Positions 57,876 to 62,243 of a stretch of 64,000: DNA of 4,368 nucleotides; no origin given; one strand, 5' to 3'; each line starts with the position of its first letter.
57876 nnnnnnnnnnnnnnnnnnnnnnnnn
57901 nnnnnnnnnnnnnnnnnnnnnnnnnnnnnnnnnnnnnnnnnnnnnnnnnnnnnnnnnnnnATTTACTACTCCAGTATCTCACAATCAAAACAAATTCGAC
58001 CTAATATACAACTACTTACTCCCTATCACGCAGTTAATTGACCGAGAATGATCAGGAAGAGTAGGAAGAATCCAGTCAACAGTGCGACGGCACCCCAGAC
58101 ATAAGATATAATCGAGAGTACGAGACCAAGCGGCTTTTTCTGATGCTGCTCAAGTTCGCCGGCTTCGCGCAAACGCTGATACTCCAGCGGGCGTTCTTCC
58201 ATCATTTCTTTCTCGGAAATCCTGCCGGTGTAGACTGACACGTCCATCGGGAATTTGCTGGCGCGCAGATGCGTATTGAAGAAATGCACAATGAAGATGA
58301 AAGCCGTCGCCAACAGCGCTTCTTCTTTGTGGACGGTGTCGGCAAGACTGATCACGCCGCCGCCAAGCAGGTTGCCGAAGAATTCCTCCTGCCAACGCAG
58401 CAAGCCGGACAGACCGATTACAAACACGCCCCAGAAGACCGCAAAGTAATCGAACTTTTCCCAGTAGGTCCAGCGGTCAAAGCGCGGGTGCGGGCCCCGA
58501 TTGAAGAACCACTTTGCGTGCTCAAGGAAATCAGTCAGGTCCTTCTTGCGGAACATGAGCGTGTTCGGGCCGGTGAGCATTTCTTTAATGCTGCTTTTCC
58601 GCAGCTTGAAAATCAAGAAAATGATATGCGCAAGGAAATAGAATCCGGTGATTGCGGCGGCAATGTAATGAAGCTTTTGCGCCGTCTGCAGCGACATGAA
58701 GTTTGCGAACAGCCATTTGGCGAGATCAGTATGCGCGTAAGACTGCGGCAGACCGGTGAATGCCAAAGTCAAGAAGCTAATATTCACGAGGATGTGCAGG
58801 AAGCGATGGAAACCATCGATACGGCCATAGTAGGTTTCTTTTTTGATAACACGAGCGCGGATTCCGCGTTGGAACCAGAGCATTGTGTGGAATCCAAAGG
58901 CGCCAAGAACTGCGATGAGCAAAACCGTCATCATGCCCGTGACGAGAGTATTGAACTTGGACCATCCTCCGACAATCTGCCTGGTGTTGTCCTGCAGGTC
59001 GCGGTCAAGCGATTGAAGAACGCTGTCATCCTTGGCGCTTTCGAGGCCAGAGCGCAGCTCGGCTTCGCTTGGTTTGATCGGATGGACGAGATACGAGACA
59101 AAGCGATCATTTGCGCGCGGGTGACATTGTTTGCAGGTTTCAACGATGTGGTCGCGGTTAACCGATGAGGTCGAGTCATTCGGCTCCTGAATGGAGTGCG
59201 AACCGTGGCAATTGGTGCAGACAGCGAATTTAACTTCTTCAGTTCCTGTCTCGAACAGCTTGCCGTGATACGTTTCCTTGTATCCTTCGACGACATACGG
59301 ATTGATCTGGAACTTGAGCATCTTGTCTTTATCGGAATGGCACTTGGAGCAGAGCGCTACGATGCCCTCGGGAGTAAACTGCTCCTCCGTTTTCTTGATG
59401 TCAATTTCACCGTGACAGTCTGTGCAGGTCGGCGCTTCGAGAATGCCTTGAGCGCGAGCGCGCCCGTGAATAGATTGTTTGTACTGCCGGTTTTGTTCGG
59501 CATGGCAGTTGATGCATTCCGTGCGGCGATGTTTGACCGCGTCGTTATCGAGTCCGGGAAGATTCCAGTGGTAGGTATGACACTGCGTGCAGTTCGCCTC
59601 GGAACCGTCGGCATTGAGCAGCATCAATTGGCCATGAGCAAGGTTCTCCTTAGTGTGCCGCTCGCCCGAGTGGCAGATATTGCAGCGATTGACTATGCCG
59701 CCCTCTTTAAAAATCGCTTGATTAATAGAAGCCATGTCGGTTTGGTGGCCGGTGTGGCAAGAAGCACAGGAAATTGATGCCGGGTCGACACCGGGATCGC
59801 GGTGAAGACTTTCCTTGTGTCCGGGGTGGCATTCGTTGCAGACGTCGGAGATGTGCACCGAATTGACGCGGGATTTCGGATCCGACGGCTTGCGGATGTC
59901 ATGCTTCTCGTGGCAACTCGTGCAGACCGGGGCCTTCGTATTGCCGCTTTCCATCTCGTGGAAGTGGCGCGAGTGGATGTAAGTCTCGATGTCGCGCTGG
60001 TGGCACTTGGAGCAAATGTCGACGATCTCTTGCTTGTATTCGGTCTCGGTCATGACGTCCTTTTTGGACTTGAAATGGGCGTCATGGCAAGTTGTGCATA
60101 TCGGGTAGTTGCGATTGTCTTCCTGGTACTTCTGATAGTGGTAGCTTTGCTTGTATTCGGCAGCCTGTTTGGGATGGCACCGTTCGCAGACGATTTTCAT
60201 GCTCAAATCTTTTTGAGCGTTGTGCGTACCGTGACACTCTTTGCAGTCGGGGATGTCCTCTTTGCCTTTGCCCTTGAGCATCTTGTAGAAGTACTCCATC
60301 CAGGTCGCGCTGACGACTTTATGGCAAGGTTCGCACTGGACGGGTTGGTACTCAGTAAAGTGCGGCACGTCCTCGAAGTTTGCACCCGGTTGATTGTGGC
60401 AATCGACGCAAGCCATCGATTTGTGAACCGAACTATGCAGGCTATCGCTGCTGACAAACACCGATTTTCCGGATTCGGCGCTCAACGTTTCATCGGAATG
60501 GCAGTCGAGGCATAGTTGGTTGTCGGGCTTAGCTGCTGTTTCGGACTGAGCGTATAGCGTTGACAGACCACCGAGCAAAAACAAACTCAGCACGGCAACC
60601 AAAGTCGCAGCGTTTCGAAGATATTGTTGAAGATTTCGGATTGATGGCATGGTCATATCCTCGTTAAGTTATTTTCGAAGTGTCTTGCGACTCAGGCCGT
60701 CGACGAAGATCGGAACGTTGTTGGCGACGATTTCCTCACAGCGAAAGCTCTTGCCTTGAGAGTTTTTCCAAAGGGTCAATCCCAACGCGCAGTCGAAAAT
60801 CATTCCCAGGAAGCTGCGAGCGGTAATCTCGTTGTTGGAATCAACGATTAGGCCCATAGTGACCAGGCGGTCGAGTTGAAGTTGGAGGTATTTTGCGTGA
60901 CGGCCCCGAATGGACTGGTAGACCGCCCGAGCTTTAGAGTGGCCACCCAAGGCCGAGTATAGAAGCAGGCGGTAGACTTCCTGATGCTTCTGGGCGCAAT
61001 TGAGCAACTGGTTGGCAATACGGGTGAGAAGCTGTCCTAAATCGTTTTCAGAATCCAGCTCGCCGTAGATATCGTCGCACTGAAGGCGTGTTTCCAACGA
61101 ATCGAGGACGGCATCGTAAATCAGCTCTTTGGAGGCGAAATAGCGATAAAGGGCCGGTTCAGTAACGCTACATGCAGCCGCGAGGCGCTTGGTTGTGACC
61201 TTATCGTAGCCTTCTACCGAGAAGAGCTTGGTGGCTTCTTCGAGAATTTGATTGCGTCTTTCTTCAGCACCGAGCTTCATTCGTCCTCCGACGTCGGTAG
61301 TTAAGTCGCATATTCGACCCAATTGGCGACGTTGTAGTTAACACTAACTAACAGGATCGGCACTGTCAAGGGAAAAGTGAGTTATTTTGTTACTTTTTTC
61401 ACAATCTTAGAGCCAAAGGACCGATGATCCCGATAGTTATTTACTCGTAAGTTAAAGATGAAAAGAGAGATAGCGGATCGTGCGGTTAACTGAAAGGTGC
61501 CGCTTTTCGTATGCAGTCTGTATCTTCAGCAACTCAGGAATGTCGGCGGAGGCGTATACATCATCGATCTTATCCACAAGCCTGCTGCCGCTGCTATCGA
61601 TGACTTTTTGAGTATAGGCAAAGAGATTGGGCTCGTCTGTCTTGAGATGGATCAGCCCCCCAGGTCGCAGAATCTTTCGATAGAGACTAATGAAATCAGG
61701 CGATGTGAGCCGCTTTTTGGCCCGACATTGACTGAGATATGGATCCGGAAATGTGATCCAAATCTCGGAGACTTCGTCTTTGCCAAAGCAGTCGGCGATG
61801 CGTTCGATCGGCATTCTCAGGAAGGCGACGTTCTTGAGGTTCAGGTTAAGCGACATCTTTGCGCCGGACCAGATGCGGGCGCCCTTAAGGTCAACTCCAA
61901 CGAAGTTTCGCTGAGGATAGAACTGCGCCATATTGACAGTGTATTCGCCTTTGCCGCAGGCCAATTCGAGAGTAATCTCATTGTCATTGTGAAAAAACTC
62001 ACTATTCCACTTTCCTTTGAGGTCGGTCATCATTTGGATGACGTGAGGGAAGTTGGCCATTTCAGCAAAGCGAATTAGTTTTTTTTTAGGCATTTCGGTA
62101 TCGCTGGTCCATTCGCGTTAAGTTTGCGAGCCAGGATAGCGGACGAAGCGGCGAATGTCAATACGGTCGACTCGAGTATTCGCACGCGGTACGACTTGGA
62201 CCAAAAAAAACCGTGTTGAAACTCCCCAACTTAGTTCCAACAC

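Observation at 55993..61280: Two tandem CbcL-like genes (multiheme cytochrome c fused to diheme cytochrome b) under a TetR-family regulator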

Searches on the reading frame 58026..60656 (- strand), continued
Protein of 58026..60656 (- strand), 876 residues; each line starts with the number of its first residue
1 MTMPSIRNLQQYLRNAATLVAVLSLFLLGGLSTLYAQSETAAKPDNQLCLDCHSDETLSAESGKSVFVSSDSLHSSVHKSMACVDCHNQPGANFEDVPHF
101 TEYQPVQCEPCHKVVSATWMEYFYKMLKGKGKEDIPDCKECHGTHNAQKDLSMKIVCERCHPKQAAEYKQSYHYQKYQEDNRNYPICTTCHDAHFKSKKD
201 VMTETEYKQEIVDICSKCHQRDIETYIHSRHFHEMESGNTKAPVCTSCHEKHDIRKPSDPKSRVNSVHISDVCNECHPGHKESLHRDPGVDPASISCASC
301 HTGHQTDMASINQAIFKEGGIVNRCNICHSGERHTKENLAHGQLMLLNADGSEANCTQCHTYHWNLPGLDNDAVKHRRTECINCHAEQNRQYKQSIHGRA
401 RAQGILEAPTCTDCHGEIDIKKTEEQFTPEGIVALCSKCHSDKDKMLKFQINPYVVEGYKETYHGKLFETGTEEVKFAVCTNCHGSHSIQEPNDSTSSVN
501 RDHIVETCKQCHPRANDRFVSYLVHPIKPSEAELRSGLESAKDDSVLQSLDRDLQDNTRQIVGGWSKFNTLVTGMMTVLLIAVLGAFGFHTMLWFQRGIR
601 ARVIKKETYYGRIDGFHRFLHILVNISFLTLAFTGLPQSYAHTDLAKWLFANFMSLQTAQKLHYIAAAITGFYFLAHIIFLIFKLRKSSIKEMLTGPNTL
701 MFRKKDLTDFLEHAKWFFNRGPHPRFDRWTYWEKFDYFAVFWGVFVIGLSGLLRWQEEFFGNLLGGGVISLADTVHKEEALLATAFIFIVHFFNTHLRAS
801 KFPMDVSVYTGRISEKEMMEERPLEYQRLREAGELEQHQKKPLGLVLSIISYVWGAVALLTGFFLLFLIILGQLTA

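Call 82: fold_search(model_id=the predicted structure, library=pdb)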
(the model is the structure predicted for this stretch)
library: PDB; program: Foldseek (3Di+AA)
matches with E <= 10: 66; with E <= 0.001: 1
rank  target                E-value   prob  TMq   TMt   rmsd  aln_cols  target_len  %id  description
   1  1kqf_C                3.8e-04  1.00  0.21  0.74   4.4       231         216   16  FORMATE DEHYDROGENASE N FROM E. COLI (released 2002-03-15)
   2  9qvm_E                1.4e+00  0.07  0.10  0.12  20.7       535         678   11  Cryo-EM reconstruction of the NEDD1 anchor protein and CDK5RAP2 bound to the gamma-tubulin ring complex (released 2025-05-21)
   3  7ate_C                1.5e+00  0.23  0.12  0.26  15.8       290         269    9  Cytochrome c oxidase structure in P-state (released 2021-12-01)
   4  4gd3_A                1.6e+00  0.84  0.12  0.50  11.5       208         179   14  Structure of E. coli hydrogenase-1 in complex with cytochrome b (released 2013-01-02)
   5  8wd6_A                1.7e+00  0.04  0.09  0.12  22.3       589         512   10  Cryo-EM structure of the ABCG25 (released 2023-09-27)
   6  9itg_A                1.7e+00  0.04  0.07  0.09  27.4       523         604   14  Cryo-EM structure of human XPR1-E622A/F623A mutant in complex with InsP6 in inward-facing state in the presence of 10  (released 2025-04-02)
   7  9fks_i                2.1e+00  0.20  0.12  0.27  15.8       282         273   11  Respiratory supercomplex CIII2-CIV2 from alphaproteobacterium (released 2025-12-17)
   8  6g94_A                2.3e+00  0.84  0.12  0.54   7.6       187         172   15  Structure of E. coli hydrogenase-1 C19G variant in complex with cytochrome b (released 2018-06-13)
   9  8jtc                  2.4e+00  0.06  0.08  0.16  26.2       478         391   11  Human VMAT2 complex with reserpine (released 2023-11-29)
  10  8wd6_B                2.8e+00  0.03  0.09  0.11  22.2       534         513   10  Cryo-EM structure of the ABCG25 (released 2023-09-27)
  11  8ucd_C                3.4e+00  0.15  0.11  0.30  15.1       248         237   13  Cryo-EM structure of human STEAP1 in complex with AMG 509 Fab (released 2023-11-22)
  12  9nu8_A                4.2e+00  0.04  0.10  0.15  26.5       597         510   10  Structure of MurJ in complex with single gene lysis protein from phage Changjiang3 (released 2026-02-11)
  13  6hu9_c                4.4e+00  0.18  0.13  0.32  18.6       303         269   12  III2-IV2 mitochondrial respiratory supercomplex from S. cerevisiae (released 2018-12-26)
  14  4h5y                  4.4e+00  0.03  0.08  0.10  27.3       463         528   10  High-resolution crystal structure of Legionella pneumophila LidA (60-594) (released 2013-09-25)
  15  5yx9_A                4.4e+00  0.02  0.08  0.10  37.9       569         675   12  Cryo-EM structure of human TRPC6 at 3.8A resolution (released 2018-05-23)
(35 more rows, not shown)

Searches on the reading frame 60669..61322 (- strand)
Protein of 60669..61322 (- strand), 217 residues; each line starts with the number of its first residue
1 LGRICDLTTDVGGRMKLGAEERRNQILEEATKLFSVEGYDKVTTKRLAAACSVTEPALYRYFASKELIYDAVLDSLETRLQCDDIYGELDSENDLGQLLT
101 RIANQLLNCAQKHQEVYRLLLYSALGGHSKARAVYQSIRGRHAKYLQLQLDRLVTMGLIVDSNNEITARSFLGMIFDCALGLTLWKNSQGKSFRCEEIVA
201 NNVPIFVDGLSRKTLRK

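Call 4: search_protein_families(library=pfam, proteins=[window:60669-61322:-], max_evalue=0.01)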
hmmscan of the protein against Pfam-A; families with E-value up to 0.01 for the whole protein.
window:60669-61322:- (217 aa): 1 family
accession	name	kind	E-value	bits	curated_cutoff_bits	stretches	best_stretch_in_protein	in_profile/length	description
PF00440.29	TetR_N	-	1.3e-14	54.1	24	1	26-72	1-47/47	Bacterial regulatory proteins, tetR family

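Call 5: search_protein_families(library=ncbifam, proteins=[window:60669-61322:-], max_evalue=0.01)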
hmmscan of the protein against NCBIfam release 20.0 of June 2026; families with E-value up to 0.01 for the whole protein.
window:60669-61322:- (217 aa): 19 families
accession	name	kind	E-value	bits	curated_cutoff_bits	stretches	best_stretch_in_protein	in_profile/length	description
NF007015.0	PRK09480.1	equivalog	1.6e-17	63.7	120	1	17-127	6-115/197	nucleoid occlusion factor SlmA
NF050111.1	TransRegSACE7040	equivalog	3.1e-12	46.8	250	1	21-81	1-61/186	SACE_7040 family transcriptional regulator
NF053731.1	TransRegFasRMycb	equivalog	8.1e-10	38.8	330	1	16-125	6-114/199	HTH-type transcriptional activator FasR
NF041196.1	ScbR_bind_reg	equivalog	5.6e-09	36.4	150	1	19-79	4-64/191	ScbR family autoregulator-binding transcription factor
NF007949.0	PRK10668.1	equivalog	6.1e-08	32.4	271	1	16-85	6-75/216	multidrug efflux transporter transcriptional repressor AcrR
NF010319.1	PRK13756.1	equivalog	2e-07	31.1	265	1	23-74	4-55/199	tetracycline resistance transcriptional repressor TetR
TIGR03968.1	mycofact_TetR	equivalog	2.1e-07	30.7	224.9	1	21-80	9-72/190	mycofactocin system transcriptional regulator MftR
NF037937.1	septum_RefZ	equivalog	1.6e-06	28.2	180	1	23-120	1-99/195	forespore capture DNA-binding protein RefZ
NF033703.1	transcr_KstR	equivalog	3.7e-06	26.7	280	1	20-88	6-78/185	cholesterol catabolism transcriptional regulator KstR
NF051852.1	efflux_TF_MtrR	exception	5.3e-06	26.4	280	1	15-155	4-145/205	multidrug efflux system transcriptional repressor MtrR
TIGR03613.1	RutR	equivalog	6.3e-06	26.2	368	1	19-81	6-69/202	pyrimidine utilization regulatory protein R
NF007430.0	PRK09975.1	equivalog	4.6e-05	22.7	274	1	15-74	5-64/220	acrEF/envCD operon transcriptional regulator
NF053878.1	FATransRegFadRBac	equivalog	5e-05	23.2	200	1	21-176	3-154/190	fatty acid metabolism transcriptional regulator FadR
NF058643.1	TranRegCurRPseudo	equivalog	6.4e-05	22.7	300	1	15-75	1-61/193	TetR family transcriptional repressor CurR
NF011584.0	PRK15008.1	equivalog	0.0009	19.1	230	1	19-75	16-72/212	HTH-type transcriptional regulator RutR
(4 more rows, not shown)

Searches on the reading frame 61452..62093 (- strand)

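Call 5: search_protein_families(library=ncbifam, proteins=[window:61452-62093:-], max_evalue=0.01)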
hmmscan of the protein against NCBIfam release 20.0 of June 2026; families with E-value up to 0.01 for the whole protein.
window:61452-62093:- (213 aa): 6 families
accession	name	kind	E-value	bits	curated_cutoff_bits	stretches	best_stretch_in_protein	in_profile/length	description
NF001080.0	PRK00121.2-2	equivalog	2.7e-73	245.9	132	1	2-212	3-221/224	tRNA (guanosine(46)-N7)-methyltransferase TrmB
TIGR00091.1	TIGR00091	equivalog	2.6e-32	111.8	112.65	1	25-206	5-185/194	tRNA (guanosine(46)-N7)-methyltransferase TrmB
NF010719.0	PRK14121.1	equivalog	1.3e-13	50.8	402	1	28-166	113-249/396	tRNA (guanosine(46)-N7)-methyltransferase TrmB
NF002421.0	PRK01544.1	equivalog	3.2e-12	46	567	1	33-209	343-515/524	bifunctional peptide chain release factor N(5)-glutamine methyltransferase PrmC/tRNA (guanosine(46)-N7)-methyltransferase TrmB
TIGR02072.1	BioC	equivalog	0.0035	17.2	184.95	1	35-98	32-90/244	malonyl-ACP O-methyltransferase BioC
TIGR02143.1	trmA_only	equivalog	0.0039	16.2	334.65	1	28-103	187-260/352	tRNA (uridine(54)-C5)-methyltransferase TrmA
